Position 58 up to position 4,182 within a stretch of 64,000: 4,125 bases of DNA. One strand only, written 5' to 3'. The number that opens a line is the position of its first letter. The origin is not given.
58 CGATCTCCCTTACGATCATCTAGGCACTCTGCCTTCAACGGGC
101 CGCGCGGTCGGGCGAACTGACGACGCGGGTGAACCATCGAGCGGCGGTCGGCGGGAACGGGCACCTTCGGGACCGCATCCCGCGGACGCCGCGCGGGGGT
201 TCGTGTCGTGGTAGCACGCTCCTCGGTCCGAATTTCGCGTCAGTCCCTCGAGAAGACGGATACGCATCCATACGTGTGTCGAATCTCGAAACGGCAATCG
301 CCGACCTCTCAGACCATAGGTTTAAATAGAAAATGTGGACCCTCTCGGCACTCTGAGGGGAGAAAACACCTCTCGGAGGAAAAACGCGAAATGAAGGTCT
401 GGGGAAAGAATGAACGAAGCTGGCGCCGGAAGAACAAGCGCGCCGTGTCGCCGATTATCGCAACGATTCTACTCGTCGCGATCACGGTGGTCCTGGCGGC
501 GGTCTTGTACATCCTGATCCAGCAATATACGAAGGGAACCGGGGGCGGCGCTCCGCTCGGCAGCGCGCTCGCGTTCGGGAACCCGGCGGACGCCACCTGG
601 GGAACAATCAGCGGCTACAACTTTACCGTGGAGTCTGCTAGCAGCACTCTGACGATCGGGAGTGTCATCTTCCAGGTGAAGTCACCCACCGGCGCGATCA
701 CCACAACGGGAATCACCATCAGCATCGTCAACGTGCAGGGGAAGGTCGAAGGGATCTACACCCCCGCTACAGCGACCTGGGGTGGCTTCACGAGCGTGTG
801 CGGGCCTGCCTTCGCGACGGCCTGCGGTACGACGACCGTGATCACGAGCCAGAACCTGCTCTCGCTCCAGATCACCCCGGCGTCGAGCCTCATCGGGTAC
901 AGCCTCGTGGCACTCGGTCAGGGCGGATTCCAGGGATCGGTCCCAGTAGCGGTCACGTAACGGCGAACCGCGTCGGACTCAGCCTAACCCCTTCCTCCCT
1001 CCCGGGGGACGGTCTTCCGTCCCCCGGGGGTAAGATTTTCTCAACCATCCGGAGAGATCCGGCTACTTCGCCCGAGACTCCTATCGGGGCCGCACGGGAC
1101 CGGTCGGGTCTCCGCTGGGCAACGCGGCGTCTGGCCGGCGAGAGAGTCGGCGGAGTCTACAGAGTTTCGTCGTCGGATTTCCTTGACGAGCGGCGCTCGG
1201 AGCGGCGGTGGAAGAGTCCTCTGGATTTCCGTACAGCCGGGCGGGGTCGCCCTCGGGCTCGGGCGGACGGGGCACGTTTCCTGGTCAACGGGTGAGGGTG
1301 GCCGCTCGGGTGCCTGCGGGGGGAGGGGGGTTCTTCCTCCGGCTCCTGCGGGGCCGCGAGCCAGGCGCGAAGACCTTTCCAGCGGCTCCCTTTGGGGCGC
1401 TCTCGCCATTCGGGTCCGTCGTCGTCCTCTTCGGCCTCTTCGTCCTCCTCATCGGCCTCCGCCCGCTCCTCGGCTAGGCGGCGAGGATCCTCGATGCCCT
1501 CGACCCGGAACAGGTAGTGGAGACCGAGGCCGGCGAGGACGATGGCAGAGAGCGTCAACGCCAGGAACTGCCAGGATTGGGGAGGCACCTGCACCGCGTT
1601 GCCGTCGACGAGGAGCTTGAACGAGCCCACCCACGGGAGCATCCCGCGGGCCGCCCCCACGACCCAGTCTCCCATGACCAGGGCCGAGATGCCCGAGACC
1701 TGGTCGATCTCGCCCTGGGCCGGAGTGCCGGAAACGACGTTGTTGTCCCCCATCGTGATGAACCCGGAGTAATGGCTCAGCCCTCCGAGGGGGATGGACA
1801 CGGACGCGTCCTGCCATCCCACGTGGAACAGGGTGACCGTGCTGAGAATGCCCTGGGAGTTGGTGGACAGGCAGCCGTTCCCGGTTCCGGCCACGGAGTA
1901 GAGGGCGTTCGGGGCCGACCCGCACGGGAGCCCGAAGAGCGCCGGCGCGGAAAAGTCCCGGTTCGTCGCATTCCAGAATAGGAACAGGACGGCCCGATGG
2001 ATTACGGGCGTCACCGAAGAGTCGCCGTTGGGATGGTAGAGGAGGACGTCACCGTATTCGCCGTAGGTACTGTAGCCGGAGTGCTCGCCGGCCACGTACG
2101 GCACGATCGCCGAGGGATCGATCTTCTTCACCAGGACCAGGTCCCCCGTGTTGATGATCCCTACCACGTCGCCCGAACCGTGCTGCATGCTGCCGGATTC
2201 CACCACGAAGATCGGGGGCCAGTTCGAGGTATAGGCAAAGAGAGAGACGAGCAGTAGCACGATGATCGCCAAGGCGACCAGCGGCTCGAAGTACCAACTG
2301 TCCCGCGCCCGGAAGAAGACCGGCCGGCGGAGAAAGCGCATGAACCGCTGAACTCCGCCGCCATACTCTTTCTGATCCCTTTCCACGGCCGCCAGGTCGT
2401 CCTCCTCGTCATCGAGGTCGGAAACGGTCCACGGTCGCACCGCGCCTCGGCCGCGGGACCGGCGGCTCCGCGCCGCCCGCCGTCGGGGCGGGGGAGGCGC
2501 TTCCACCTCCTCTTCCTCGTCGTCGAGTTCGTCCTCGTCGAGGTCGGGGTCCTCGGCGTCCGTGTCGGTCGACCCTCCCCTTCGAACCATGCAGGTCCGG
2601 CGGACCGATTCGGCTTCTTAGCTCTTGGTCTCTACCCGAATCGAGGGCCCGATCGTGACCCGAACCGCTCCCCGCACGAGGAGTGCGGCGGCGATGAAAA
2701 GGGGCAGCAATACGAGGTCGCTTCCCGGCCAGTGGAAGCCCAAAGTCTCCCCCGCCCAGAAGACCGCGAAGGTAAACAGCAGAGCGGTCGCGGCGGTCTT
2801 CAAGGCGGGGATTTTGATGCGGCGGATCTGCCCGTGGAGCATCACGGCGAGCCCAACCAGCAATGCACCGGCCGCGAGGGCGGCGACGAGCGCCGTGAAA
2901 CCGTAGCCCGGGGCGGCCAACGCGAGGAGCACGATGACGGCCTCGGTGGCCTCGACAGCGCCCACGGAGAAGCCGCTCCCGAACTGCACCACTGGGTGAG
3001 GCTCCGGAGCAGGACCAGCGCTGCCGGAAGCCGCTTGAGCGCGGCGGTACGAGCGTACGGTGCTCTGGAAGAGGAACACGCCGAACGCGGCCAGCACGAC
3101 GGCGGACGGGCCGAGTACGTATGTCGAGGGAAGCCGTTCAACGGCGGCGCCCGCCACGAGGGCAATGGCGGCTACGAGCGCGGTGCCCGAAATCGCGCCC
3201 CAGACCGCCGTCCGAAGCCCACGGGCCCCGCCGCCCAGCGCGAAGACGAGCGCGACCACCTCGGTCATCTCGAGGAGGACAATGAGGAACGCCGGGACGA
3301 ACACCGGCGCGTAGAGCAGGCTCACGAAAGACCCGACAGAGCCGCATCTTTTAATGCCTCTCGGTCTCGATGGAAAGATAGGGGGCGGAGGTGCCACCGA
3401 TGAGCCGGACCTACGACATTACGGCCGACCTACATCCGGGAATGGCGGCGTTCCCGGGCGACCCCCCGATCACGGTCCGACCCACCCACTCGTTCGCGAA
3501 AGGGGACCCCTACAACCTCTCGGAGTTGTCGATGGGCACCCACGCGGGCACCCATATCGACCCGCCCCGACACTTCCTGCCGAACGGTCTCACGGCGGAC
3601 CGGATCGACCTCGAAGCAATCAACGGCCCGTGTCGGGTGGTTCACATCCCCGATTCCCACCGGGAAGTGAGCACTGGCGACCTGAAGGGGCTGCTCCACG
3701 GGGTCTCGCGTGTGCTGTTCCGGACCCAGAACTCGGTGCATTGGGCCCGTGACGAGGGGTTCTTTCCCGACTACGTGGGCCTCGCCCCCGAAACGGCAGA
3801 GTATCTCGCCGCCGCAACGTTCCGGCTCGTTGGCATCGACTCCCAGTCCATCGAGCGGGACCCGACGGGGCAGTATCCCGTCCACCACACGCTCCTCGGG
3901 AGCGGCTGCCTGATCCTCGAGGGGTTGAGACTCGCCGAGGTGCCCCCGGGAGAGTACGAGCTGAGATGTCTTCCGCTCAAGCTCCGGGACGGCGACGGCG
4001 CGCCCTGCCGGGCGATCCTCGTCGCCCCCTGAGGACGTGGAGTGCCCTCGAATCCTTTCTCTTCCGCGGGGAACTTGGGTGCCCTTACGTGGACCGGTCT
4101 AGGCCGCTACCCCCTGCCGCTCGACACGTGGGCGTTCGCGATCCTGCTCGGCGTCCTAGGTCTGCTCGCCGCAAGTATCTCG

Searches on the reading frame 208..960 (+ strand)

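Call 30: search_protein_families(library=pfam, proteins=[window:208-960:+])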
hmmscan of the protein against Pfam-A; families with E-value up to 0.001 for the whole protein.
window:208-960:+ (250 aa): 1 family
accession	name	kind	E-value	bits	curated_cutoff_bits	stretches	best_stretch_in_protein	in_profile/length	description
PF07790.16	Pilin_N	-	4.7e-06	27.8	25.2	1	78-107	1-30/78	Archaeal Type IV pilin, N-terminal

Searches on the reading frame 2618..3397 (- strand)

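Call 30: search_protein_families(library=pfam, proteins=[window:2618-3397:-])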
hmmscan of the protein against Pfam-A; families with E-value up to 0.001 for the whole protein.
window:2618-3397:- (259 aa): 1 family
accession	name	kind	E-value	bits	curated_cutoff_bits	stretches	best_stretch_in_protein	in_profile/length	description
PF16955.11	OFeT_1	-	3.7e-24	86.1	26.9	1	32-236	5-197/207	Ferrous iron uptake permease, iron-lead transporter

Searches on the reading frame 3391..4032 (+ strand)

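Call 30: search_protein_families(library=pfam, proteins=[window:3391-4032:+])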
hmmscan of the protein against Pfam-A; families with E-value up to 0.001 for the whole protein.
window:3391-4032:+ (213 aa): 1 family
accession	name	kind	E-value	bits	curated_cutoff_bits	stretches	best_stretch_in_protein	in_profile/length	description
PF04199.19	Cyclase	-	7.4e-21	75.3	23.1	1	8-155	1-141/142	Putative cyclase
